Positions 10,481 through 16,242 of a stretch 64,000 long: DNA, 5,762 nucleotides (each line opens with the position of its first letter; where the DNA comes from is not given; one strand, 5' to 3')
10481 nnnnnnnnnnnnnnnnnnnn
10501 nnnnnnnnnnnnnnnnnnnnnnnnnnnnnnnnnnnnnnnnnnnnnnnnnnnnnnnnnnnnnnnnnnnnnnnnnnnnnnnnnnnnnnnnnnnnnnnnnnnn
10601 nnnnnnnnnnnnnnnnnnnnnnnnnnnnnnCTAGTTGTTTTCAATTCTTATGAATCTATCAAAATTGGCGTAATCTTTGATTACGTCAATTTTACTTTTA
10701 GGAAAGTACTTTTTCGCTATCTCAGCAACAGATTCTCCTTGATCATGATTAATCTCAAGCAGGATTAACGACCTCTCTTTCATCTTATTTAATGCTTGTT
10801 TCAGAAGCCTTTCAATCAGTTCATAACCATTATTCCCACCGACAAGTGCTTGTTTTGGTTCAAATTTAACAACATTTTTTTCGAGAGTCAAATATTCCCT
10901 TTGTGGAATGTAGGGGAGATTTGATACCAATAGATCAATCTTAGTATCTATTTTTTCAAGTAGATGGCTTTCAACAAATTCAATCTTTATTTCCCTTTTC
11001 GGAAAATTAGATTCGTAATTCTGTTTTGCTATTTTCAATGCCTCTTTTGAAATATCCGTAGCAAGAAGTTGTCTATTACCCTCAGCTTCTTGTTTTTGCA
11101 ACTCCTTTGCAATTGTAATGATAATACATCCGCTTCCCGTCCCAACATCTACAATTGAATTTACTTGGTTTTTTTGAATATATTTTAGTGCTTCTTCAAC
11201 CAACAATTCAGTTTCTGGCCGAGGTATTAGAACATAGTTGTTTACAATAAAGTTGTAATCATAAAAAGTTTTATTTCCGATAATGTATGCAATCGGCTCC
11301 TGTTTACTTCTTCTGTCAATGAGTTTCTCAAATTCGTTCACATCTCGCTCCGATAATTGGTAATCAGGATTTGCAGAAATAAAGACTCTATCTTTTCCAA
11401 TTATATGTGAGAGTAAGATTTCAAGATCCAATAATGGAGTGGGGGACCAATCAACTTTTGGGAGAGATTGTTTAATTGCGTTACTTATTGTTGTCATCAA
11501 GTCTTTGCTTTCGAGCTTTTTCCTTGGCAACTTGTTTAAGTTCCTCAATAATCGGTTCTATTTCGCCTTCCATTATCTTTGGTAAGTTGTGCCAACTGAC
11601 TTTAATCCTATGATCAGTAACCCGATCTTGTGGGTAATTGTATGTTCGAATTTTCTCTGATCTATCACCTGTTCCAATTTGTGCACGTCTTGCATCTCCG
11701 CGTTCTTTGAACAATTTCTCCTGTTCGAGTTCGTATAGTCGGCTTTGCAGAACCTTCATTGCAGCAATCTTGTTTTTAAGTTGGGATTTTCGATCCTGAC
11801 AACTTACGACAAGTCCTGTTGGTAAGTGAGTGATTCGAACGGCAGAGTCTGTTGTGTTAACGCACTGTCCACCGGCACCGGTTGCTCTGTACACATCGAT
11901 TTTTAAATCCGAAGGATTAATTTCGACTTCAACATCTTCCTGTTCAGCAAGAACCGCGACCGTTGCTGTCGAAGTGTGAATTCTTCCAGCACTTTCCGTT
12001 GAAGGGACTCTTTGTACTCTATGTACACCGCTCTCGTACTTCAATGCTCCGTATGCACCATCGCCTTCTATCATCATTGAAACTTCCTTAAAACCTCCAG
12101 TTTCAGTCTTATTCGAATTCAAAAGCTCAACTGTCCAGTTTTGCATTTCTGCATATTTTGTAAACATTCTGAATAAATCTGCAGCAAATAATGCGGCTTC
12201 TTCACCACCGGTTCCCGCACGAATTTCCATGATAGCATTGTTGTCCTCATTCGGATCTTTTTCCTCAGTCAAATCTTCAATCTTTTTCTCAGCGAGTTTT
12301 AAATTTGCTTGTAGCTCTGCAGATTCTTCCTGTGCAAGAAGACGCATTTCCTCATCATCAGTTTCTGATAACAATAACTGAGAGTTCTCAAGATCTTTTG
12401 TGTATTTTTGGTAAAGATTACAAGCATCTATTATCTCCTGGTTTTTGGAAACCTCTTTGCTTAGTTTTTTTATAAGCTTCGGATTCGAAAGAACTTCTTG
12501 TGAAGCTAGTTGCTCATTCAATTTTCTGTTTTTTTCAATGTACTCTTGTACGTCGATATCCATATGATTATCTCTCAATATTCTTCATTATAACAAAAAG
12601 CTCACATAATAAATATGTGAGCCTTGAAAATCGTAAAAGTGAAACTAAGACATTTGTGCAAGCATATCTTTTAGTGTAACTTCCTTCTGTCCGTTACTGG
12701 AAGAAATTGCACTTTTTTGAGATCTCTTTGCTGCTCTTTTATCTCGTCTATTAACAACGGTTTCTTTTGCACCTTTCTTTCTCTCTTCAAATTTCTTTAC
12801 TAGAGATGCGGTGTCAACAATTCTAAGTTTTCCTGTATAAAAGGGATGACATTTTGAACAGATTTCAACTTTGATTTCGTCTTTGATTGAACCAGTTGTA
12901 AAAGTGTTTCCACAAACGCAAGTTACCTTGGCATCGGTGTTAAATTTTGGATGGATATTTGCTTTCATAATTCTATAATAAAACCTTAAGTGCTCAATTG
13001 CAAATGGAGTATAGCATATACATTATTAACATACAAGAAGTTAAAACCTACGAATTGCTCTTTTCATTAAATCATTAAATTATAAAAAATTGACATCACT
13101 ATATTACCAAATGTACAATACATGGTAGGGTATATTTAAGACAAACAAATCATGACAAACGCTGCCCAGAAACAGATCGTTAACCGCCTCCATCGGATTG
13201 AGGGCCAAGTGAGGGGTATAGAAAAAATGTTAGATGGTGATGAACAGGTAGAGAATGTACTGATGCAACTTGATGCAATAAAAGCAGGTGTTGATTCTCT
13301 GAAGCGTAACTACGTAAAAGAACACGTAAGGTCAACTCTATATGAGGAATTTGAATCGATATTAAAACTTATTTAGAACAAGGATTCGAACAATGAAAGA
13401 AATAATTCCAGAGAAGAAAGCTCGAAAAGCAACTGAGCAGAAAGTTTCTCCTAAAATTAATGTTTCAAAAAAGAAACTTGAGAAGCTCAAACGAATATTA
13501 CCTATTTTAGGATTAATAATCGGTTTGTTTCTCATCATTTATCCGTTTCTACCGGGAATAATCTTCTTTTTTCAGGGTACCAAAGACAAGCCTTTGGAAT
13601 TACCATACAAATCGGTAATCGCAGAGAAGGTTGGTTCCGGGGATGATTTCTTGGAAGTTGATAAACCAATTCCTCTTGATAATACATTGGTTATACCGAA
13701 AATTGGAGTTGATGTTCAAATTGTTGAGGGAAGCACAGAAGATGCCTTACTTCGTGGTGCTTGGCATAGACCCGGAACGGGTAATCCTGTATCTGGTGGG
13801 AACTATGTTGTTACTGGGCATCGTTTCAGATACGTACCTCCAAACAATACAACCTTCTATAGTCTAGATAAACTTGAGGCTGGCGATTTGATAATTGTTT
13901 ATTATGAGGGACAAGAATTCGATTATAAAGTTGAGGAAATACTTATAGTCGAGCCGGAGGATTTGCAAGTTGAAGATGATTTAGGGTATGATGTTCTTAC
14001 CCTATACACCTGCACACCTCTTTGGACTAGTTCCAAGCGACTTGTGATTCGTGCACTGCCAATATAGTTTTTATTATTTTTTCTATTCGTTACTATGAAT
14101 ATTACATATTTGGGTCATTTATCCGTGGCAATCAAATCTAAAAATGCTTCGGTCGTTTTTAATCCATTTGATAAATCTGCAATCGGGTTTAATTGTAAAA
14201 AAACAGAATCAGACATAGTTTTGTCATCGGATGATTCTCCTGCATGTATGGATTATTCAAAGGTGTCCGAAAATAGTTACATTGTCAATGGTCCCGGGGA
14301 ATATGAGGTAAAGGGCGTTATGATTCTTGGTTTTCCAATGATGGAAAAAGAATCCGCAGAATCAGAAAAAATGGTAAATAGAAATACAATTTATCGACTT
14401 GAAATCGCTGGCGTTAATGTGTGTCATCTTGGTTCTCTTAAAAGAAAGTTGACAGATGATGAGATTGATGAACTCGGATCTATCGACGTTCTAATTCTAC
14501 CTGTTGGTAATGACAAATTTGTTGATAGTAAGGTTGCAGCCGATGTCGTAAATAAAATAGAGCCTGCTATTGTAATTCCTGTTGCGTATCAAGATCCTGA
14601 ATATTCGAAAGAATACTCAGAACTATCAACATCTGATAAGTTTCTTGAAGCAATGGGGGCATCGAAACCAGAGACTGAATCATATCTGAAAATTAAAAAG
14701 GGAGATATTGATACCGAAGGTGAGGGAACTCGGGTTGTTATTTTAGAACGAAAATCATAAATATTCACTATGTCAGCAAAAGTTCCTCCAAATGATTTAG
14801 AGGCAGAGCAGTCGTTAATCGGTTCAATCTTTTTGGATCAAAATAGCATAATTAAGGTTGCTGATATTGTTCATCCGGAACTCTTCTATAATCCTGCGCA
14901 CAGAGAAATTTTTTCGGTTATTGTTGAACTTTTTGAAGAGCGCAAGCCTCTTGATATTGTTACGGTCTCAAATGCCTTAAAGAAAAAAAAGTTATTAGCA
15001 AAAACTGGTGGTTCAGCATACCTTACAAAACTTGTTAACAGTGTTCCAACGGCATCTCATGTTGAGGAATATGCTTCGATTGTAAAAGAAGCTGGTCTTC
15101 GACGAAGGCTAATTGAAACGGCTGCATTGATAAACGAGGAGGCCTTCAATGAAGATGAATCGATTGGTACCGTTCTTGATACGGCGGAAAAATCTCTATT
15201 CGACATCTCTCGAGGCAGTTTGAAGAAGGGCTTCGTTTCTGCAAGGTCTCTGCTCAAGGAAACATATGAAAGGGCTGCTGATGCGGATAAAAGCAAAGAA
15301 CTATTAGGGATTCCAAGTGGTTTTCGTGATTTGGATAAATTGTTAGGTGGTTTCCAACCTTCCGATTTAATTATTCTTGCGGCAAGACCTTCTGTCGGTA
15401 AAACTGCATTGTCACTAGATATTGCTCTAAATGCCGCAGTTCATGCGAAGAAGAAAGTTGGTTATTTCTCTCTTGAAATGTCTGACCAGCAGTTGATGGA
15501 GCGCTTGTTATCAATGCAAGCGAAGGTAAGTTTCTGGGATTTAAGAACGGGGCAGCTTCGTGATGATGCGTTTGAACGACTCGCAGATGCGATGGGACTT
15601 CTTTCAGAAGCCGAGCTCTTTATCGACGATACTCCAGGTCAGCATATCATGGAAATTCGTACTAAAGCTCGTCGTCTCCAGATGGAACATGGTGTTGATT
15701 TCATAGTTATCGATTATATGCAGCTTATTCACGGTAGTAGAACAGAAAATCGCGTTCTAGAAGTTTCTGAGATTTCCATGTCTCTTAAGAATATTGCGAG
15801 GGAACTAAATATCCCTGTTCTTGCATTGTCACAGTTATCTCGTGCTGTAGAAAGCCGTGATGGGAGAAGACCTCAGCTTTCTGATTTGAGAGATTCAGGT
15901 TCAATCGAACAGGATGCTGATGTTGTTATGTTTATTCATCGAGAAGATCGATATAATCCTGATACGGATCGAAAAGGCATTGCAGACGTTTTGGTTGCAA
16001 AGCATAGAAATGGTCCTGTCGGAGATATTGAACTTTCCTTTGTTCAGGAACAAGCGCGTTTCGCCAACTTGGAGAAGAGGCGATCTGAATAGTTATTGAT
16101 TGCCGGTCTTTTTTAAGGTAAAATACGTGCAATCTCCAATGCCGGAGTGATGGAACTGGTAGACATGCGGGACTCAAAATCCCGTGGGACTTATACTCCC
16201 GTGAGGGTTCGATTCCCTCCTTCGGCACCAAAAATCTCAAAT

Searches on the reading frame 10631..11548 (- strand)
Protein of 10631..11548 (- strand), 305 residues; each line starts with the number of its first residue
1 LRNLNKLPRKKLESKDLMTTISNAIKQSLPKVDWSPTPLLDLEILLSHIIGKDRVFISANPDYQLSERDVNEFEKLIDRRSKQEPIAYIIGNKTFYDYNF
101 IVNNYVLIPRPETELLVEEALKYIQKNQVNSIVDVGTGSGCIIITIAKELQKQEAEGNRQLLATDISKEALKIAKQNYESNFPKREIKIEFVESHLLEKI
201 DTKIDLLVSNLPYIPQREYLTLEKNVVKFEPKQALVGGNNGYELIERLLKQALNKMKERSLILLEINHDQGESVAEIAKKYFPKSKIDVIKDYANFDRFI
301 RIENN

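Call 25: search_protein_families(library=pfam, proteins=[window:10631-11548:-], max_evalue=0.0001)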
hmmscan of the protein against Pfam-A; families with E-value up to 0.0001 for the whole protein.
window:10631-11548:- (305 aa): 8 families
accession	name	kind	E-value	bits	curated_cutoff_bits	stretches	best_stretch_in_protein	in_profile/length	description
PF17827.6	PrmC_N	-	6.9e-16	59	23.4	1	35-91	15-71/71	PrmC N-terminal domain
PF05175.20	MTS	-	1.3e-10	41.6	23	1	121-218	24-113/170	Methyltransferase small domain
PF13847.12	Methyltransf_31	-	7.8e-09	35.8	27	1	130-230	5-82/145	Methyltransferase domain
PF06325.19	PrmA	-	1.3e-08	35.1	22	1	120-211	154-234/296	Ribosomal protein L11 methyltransferase (PrmA)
PF13649.12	Methyltransf_25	-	4.9e-07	30.8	27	1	132-218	1-81/97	Methyltransferase domain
PF02384.22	N6_Mtase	-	4e-05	23.5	20.4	1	113-226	35-148/311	N-6 DNA Methylase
PF08242.18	Methyltransf_12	-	4.2e-05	24.6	30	0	133-209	1-71/98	Methyltransferase domain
PF01170.24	UPF0020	-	9.9e-05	22.6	22.3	0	137-213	64-131/197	RMKL-like, methyltransferase domain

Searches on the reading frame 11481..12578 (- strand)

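Call 25: search_protein_families(library=pfam, proteins=[window:11481-12578:-], max_evalue=0.0001)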
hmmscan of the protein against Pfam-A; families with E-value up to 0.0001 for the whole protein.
window:11481-12578:- (365 aa): 2 families
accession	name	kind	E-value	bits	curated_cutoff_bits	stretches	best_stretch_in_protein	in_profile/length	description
PF03462.23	PCRF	-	4.3e-67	226.1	24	1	16-207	4-194/194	PCRF domain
PF00472.26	RF-1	-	2.8e-42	143.8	35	1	215-324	2-116/116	RF-1 domain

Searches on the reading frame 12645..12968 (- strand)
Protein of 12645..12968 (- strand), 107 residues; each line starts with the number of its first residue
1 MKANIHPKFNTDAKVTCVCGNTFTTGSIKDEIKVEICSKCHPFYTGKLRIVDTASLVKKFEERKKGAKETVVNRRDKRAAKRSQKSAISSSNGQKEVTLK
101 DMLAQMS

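Call 25: search_protein_families(library=pfam, proteins=[window:12645-12968:-], max_evalue=0.0001)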
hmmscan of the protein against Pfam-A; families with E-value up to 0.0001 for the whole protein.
window:12645-12968:- (107 aa): 1 family
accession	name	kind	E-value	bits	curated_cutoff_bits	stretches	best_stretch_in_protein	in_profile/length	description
PF01197.23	Ribosomal_L31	-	1.9e-25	89.3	27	1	1-63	1-63/65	Ribosomal protein L31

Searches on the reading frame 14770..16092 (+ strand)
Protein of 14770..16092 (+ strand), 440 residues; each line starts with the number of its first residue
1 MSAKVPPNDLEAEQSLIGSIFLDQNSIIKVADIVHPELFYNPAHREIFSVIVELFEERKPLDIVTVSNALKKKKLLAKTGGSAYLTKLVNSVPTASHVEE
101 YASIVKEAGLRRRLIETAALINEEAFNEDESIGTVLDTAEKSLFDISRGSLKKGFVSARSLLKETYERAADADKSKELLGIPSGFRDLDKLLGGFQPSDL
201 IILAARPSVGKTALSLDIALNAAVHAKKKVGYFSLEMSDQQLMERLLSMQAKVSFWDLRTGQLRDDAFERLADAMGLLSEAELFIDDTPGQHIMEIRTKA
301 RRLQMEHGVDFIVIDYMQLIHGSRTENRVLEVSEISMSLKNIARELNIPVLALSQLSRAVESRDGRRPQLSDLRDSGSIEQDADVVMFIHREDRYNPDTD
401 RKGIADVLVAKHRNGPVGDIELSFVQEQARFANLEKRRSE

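Call 25: search_protein_families(library=pfam, proteins=[window:14770-16092:+], max_evalue=0.0001)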
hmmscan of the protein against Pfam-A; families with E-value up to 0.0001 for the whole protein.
window:14770-16092:+ (440 aa): 4 families
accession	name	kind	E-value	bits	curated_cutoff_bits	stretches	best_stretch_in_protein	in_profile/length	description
PF03796.21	DnaB_C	-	1.2e-104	349.7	27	1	180-433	1-255/255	DnaB-like helicase C terminal domain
PF00772.26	DnaB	-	1.9e-34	118.2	23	1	6-107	2-103/103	DnaB-like helicase N terminal domain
PF13481.12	AAA_25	-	2.7e-17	63.5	27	1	183-356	17-190/195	AAA domain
PF06745.19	ATPase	-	2.3e-05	24.3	26.6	1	181-358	1-166/231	KaiC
